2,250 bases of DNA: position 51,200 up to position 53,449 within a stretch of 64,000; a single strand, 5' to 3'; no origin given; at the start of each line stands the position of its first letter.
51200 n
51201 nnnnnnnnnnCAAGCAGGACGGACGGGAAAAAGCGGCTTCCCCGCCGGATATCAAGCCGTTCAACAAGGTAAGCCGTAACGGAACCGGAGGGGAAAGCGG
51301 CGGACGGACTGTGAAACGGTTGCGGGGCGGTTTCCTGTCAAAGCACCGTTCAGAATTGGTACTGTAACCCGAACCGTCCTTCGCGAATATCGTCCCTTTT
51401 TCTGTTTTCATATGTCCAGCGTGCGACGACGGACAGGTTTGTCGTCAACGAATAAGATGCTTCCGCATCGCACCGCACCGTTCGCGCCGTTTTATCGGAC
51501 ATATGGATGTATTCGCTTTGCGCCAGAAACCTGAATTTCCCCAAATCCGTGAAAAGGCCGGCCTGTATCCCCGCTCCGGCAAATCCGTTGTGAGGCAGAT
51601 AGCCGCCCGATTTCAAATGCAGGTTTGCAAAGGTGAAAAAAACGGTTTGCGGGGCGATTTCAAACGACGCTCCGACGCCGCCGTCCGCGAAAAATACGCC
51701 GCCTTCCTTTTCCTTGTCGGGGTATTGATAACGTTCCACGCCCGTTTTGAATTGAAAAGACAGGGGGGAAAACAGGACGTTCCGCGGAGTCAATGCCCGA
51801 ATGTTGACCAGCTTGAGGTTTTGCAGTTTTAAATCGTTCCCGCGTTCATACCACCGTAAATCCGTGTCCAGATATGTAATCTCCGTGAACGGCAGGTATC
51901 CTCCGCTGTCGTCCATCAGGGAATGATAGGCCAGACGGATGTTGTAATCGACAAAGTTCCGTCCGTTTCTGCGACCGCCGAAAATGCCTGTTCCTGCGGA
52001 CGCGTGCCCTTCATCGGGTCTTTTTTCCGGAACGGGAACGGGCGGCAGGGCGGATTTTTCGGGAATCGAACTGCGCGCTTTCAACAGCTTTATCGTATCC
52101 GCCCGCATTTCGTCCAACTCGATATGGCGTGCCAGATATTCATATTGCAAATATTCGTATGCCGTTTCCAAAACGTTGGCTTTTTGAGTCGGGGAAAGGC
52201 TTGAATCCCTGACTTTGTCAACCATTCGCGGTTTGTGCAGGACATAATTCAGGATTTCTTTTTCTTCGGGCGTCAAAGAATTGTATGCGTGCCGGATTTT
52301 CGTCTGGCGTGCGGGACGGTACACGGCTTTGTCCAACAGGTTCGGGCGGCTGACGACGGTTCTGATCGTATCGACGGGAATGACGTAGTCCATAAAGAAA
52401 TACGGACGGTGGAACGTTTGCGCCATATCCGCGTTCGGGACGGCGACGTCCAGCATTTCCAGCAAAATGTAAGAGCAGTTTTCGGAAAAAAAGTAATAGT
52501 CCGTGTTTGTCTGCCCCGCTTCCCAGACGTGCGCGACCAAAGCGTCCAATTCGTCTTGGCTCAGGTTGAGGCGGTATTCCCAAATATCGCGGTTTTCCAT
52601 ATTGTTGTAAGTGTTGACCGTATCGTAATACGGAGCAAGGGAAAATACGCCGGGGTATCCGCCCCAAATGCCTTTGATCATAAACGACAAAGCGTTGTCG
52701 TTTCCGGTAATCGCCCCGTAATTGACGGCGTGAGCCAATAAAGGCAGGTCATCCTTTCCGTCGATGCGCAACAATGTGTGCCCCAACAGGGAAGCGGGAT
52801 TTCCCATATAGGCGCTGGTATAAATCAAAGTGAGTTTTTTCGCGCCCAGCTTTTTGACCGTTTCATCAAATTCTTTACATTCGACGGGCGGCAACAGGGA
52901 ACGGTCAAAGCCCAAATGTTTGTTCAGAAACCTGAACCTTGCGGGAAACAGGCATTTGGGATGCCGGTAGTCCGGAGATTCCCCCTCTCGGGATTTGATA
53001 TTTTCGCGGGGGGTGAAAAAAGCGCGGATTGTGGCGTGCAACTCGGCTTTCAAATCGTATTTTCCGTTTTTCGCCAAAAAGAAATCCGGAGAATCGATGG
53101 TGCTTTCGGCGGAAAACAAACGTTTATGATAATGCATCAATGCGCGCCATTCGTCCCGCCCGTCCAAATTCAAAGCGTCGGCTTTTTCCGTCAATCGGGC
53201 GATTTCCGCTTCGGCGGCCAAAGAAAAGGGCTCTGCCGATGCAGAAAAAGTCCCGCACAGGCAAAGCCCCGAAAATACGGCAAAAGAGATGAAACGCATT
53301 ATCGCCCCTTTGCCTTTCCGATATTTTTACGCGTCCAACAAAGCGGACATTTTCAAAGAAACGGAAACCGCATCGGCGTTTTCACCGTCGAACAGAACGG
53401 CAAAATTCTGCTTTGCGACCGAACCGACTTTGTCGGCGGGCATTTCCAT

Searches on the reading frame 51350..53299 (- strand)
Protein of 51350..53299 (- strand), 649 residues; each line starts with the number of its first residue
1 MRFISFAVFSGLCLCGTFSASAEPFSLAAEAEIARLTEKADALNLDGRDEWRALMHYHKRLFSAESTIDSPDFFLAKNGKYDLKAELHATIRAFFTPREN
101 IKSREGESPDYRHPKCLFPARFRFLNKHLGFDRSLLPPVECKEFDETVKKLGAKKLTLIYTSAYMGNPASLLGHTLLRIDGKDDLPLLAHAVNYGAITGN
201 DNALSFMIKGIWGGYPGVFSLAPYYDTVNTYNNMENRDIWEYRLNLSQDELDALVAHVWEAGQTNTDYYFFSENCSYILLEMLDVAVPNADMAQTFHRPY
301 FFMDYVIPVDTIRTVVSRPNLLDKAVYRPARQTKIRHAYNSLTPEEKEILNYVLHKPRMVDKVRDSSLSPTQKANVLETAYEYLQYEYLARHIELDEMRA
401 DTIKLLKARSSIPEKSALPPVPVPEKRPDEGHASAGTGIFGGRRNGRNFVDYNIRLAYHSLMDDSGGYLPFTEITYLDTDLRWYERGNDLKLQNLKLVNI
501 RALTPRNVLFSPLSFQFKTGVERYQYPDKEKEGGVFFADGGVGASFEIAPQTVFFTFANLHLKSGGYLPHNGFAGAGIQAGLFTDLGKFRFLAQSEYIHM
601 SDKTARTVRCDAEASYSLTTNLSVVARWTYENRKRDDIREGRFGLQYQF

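Call 48: search_protein_families(library=pfam, proteins=[window:51350-53299:-], max_evalue=0.00001)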
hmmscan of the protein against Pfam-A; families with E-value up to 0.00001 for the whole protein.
window:51350-53299:- (649 aa): 4 families
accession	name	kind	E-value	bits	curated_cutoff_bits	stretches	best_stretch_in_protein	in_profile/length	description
PF25222.1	DUF7840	-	1.2e-56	192.3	27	1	426-647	2-223/224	Domain of unknown function (DUF7840)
PF13387.12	Lnb_N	-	3.1e-52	177.1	22.2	1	147-317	5-174/175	Lnb N-terminal periplasmic domain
PF25225.1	DUF7843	-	2.1e-20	73.5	25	1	45-128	3-79/79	Domain of unknown function (DUF7843)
PF25224.1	DUF7842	-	4.9e-08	34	27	1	326-415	2-90/96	Domain of unknown function (DUF7842)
